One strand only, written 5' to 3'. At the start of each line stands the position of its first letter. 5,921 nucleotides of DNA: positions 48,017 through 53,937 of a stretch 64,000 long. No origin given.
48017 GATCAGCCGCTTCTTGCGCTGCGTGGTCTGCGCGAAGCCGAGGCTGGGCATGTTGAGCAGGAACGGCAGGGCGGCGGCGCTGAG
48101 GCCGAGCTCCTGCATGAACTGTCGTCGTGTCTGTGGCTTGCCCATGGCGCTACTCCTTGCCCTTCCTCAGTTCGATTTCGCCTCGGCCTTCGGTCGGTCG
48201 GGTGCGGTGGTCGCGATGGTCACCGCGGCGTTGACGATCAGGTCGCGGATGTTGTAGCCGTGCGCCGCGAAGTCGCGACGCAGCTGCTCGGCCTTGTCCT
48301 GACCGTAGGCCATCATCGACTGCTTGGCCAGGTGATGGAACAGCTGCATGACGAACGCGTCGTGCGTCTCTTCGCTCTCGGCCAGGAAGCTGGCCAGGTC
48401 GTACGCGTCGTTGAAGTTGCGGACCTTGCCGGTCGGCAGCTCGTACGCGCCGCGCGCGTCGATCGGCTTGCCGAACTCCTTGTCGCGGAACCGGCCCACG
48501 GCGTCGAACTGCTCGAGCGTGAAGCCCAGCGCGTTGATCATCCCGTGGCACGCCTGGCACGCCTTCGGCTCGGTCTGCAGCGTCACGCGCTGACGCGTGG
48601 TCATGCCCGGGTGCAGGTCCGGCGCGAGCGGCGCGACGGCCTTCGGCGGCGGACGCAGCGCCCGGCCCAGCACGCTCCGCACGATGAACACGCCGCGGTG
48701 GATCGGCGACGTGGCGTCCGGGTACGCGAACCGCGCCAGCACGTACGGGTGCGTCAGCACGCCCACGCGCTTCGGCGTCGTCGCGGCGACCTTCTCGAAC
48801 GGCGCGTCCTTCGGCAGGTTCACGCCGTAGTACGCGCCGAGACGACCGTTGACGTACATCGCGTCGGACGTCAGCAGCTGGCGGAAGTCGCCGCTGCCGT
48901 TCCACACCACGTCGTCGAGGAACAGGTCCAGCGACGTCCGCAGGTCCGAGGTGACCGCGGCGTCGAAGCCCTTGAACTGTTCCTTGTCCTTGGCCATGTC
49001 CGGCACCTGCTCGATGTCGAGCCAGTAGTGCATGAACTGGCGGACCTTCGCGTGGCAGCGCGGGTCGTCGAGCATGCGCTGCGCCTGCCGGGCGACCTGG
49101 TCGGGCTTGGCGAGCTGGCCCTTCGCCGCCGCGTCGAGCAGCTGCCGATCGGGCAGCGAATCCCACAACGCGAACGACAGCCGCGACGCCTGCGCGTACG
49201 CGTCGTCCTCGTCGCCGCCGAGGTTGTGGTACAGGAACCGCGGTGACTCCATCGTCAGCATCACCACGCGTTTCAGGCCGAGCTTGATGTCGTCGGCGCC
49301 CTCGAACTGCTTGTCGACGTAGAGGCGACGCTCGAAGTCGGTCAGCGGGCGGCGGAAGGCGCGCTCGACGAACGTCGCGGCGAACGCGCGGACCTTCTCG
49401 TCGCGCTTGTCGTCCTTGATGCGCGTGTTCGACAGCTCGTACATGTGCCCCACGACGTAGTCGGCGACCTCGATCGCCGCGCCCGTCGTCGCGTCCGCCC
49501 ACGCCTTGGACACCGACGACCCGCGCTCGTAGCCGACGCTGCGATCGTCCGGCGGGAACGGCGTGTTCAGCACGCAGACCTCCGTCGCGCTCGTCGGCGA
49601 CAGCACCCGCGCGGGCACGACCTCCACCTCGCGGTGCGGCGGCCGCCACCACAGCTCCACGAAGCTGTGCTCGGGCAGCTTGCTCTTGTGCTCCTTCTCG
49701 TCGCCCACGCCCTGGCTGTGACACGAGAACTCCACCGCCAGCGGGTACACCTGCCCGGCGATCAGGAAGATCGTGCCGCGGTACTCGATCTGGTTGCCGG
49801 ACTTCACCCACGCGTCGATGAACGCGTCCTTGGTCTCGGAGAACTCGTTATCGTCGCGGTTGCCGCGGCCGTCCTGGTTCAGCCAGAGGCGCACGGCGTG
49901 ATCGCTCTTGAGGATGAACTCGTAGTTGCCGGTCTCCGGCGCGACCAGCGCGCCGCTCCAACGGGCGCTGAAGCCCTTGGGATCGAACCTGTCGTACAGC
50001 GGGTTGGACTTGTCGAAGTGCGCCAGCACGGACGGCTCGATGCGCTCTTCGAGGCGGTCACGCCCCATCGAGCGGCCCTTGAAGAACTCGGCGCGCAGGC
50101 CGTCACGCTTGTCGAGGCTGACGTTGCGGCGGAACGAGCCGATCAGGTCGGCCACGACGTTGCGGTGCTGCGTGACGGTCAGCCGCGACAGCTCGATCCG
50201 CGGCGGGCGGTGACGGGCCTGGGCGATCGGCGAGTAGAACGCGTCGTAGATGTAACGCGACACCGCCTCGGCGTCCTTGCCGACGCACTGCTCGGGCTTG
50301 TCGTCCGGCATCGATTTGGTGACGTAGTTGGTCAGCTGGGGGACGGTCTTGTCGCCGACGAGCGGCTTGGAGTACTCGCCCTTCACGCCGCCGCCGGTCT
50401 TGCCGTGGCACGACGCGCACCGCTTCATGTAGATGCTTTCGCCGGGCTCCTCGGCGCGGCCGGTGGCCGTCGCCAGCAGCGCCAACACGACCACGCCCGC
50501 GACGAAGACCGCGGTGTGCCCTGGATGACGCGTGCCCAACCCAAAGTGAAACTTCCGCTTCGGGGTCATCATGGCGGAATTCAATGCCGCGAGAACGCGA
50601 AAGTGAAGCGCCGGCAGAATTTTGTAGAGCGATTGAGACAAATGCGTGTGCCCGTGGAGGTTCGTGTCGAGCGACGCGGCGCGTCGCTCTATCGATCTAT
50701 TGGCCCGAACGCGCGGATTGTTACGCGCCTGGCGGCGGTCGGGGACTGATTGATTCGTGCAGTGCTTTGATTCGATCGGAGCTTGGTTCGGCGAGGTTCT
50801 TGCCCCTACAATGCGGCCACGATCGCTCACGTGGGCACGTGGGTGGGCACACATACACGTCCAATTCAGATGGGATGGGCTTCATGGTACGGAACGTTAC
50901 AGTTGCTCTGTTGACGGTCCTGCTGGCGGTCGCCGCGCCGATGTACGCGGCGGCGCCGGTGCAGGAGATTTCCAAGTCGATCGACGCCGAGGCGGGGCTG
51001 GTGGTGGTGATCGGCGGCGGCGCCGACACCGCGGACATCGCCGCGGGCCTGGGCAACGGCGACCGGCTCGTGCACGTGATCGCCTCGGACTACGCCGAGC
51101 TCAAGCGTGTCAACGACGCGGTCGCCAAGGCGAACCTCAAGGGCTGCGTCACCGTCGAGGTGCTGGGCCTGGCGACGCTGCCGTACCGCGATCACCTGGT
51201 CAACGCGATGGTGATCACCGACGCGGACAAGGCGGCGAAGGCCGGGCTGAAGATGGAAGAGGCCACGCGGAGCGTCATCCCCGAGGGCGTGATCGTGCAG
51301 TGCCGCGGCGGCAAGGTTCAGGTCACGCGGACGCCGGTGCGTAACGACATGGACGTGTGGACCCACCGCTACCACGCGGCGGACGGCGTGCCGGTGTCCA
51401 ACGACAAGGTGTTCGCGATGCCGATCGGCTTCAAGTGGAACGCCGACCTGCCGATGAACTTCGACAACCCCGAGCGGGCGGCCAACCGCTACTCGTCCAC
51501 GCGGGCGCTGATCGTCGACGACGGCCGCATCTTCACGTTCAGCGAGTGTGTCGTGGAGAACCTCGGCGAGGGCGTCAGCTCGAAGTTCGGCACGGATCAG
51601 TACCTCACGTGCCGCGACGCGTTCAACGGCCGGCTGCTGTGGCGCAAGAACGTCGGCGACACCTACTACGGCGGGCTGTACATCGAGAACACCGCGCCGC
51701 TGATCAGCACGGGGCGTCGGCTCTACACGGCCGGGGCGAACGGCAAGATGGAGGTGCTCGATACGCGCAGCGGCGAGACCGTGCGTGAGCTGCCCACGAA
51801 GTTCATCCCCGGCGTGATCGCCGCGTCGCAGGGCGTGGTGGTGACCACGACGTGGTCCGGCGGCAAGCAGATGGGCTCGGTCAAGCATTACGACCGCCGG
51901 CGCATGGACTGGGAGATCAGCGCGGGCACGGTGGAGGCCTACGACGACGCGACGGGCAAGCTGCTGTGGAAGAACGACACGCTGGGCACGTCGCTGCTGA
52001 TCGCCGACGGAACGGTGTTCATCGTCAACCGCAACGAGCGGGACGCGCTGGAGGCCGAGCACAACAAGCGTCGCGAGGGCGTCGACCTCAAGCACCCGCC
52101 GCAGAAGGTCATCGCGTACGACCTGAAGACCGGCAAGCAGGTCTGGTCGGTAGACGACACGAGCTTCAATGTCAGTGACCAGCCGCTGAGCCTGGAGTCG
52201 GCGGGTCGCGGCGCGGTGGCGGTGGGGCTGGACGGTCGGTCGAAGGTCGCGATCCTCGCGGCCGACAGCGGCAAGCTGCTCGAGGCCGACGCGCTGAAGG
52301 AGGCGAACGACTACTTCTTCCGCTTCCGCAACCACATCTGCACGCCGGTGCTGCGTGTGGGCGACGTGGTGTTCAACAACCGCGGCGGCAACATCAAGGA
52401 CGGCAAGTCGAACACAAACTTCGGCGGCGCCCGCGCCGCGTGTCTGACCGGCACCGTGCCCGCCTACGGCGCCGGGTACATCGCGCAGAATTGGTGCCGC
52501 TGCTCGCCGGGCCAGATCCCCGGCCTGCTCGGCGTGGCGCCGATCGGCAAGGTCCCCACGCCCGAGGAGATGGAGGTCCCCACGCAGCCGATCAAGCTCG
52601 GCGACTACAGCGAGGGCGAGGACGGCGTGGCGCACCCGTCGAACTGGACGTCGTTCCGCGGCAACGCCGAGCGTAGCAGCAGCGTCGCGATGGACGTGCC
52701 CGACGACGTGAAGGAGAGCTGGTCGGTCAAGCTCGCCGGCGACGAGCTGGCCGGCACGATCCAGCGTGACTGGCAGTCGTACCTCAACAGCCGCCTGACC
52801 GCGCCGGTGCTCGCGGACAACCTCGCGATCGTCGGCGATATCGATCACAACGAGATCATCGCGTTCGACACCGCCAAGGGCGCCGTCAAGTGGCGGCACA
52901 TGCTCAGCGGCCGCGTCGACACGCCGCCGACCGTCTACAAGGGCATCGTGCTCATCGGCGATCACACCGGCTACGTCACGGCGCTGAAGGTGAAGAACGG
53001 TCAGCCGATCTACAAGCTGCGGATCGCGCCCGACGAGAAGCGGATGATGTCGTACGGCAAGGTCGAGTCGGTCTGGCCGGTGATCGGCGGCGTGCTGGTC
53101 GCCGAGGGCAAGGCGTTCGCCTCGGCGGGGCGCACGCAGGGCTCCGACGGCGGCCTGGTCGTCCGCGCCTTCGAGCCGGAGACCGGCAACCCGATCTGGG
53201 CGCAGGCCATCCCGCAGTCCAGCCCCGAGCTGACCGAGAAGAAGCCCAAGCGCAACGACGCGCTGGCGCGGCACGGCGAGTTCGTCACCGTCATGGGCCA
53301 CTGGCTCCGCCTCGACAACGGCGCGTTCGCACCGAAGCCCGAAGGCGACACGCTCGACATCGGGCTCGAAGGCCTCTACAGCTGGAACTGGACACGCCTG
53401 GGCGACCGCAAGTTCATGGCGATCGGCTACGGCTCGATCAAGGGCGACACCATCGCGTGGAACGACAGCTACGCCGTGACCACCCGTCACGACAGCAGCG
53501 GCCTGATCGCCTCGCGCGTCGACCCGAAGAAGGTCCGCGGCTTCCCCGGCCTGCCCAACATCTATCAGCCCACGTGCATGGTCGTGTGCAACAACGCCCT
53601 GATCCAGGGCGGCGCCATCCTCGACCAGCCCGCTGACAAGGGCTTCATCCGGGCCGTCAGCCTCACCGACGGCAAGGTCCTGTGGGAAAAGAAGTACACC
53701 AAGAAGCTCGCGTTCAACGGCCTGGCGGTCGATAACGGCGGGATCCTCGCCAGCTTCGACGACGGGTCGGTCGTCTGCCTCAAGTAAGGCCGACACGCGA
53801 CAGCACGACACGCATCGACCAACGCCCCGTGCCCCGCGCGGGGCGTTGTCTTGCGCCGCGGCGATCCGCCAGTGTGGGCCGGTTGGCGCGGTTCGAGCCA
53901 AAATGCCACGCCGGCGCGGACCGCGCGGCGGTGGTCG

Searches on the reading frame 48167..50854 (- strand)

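Call 64: search_protein_families(library=pfam, proteins=[window:48167-50854:-], max_evalue=0.0001)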
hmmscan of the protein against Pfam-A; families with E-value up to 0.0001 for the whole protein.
window:48167-50854:- (895 aa): 7 families
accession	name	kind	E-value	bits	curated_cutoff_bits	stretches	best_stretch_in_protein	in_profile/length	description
PF07631.16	PSD4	-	1.9e-41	142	23.3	1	552-678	3-128/128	Protein of unknown function (DUF1592)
PF07627.16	PSCyt3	-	1.4e-31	109.1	27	1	696-793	1-98/98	Protein of unknown function (DUF1588)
PF07691.17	PA14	-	3e-13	50.3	24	1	290-381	41-123/147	PA14 domain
PF13442.11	Cytochrome_CBB3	-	6.5e-11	42.8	27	1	136-202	4-68/68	Cytochrome C oxidase, cbb3-type, subunit III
PF07637.16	PSD5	-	4e-07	30.7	34.2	1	488-542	2-59/62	Protein of unknown function (DUF1595)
PF07624.16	PSD2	-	4.7e-06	26.7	25.8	1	812-875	3-67/74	Protein of unknown function (DUF1585)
PF00034.26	Cytochrom_C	-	3.4e-05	25.5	21.3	0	136-196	2-52/90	Cytochrome c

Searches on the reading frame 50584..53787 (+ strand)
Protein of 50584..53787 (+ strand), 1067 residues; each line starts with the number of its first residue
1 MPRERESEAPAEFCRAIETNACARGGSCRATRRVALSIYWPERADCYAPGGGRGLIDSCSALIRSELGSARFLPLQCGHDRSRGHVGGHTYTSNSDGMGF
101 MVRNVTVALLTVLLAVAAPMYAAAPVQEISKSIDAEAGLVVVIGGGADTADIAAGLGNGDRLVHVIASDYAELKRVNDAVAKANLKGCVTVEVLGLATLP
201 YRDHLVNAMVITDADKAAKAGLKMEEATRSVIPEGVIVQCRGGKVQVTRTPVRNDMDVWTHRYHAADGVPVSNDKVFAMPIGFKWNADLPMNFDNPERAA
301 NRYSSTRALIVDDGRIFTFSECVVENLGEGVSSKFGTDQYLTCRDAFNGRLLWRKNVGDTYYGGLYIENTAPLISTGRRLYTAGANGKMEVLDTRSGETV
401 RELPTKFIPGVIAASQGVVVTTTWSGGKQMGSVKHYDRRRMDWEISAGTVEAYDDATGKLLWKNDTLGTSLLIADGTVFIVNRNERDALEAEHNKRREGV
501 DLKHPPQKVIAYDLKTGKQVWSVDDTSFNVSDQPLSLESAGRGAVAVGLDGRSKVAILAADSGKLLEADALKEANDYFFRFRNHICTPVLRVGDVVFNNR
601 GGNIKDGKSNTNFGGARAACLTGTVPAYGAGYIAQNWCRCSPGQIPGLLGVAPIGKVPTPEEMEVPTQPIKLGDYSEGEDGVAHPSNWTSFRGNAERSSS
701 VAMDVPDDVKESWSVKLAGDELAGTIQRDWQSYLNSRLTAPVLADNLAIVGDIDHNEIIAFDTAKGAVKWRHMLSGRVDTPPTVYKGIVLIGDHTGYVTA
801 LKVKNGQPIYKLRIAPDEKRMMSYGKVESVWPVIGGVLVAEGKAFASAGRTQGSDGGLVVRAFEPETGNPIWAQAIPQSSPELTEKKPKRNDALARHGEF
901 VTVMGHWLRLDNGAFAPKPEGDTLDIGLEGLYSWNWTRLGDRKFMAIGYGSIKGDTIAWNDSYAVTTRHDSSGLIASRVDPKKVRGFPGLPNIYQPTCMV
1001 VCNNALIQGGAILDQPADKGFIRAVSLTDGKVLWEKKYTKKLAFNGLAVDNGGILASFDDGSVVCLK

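Call 64: search_protein_families(library=pfam, proteins=[window:50584-53787:+], max_evalue=0.0001)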
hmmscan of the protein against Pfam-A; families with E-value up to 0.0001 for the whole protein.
window:50584-53787:+ (1067 aa): 4 families
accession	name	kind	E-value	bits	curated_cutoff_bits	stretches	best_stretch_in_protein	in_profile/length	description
PF13360.13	PQQ_2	-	5.2e-29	102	27.6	2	730-879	57-199/233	Outer membrane protein assembly factor BamB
PF01011.28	PQQ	-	8.3e-11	41.7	26.7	0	499-529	182-212/595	Glucose/ethanol/alcohol dehydrogenase, beta-propeller domain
PF13570.13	Beta-prop_ACSF4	-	1.6e-10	41.3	133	1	746-813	20-88/329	Beta-alanine-activating enzyme, beta-propeller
PF25293.1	Beta-prop_EMC1_N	-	1.8e-05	24.9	34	0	451-569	88-193/219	EMC1 N-terminal beta-propeller domain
